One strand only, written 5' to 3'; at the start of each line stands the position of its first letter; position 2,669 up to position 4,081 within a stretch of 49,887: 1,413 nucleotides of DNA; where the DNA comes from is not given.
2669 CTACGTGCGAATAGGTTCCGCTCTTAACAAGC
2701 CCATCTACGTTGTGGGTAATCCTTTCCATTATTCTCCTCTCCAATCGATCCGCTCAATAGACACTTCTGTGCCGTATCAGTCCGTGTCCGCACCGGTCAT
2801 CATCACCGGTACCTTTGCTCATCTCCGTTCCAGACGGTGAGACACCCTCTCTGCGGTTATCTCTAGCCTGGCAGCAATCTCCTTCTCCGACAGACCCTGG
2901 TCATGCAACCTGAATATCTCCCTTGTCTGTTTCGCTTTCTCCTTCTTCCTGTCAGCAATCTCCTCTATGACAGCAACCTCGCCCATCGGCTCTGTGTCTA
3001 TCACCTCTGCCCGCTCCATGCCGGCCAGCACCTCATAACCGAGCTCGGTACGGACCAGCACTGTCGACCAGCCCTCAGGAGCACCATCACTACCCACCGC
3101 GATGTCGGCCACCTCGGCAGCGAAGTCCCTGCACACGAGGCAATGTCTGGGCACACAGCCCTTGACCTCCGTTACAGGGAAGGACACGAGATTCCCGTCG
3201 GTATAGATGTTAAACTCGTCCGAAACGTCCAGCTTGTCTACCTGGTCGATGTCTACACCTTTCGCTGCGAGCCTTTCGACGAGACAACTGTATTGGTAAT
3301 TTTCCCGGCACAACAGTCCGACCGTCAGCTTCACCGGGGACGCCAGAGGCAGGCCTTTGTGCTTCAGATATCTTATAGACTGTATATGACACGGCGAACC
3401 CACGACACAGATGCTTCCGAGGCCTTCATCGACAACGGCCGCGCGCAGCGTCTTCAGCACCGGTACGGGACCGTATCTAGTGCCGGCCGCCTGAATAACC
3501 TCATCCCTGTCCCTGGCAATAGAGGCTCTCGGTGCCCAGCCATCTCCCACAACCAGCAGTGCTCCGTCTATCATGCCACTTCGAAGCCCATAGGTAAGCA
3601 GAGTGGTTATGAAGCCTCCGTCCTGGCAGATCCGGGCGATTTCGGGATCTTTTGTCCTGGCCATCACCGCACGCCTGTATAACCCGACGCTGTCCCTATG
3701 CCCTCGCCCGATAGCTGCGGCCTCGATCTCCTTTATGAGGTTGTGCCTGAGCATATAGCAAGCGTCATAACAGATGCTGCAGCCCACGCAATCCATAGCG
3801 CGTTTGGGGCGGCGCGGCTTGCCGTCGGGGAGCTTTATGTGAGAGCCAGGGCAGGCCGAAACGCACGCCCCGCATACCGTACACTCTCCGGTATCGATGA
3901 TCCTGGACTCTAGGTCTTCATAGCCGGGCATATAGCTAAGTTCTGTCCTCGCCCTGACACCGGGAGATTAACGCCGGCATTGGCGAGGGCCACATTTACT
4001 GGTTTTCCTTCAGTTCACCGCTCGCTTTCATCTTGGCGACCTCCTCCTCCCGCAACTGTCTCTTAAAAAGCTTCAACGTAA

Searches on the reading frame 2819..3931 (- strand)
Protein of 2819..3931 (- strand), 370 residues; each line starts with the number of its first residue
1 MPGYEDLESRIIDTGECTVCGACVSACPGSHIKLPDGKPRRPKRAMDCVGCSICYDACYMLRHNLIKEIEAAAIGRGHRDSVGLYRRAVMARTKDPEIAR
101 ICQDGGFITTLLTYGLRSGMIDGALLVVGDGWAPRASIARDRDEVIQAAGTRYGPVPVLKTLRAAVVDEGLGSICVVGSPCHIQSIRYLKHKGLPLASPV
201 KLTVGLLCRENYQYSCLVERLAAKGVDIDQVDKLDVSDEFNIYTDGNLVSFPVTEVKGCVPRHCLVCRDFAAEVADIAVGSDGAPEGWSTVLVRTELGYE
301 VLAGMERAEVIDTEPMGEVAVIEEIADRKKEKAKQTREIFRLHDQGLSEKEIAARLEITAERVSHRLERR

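Call 44: find_encoding_contigs(protein=window:2819-3931:-, flank=10000, max_places=3)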
Protein window:2819-3931:- (370 aa): 2 contigs read that carry it; 2 places shown.
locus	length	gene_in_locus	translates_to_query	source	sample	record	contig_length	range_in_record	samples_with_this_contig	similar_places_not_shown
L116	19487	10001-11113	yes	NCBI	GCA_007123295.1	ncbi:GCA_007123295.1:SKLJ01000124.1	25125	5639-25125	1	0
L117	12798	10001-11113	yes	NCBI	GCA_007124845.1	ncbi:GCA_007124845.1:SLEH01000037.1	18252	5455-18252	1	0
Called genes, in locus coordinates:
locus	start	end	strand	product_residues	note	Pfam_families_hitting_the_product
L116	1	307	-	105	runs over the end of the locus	PF00076:RRM_1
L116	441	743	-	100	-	PF13451:zf_Tbcl, PF23477:zf_Tbcl_2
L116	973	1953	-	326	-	PF00009:GTP_EFTU (faint), PF01926:MMR_HSR1, PF02421:FeoB_N (weak), PF02824:TGS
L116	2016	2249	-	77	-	PF02597:ThiS (weak)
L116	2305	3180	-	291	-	PF00899:ThiF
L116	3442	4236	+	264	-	PF00378:ECH_1, PF16113:ECH_2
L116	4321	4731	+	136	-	PF02036:SCP2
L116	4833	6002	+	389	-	PF00465:Fe-ADH, PF13685:Fe-ADH_2, PF25137:ADH_Fe_C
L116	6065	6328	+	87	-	PF14026:SCO4226-like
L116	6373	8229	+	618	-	PF02730:AFOR_N, PF01314:AFOR_C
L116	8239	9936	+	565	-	PF00501:AMP-binding, PF13193:AMP-binding_C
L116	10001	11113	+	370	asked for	PF00037:Fer4 (faint), PF13746:Fer4_18 (faint), PF14697:Fer4_21 (faint), PF13187:Fer4_9 (weak), PF04422:FrhB_FdhB_N, PF04432:FrhB_FdhB_C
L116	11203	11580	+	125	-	PF01042:Ribonuc_L-PSP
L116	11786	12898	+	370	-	PF12837:Fer4_6 (faint), PF13237:Fer4_10 (faint), PF04422:FrhB_FdhB_N, PF04432:FrhB_FdhB_C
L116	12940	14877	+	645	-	PF01855:POR_N, PF02775:TPP_enzyme_C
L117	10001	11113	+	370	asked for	PF00037:Fer4 (faint), PF13746:Fer4_18 (faint), PF14697:Fer4_21 (faint), PF13187:Fer4_9 (weak), PF04422:FrhB_FdhB_N, PF04432:FrhB_FdhB_C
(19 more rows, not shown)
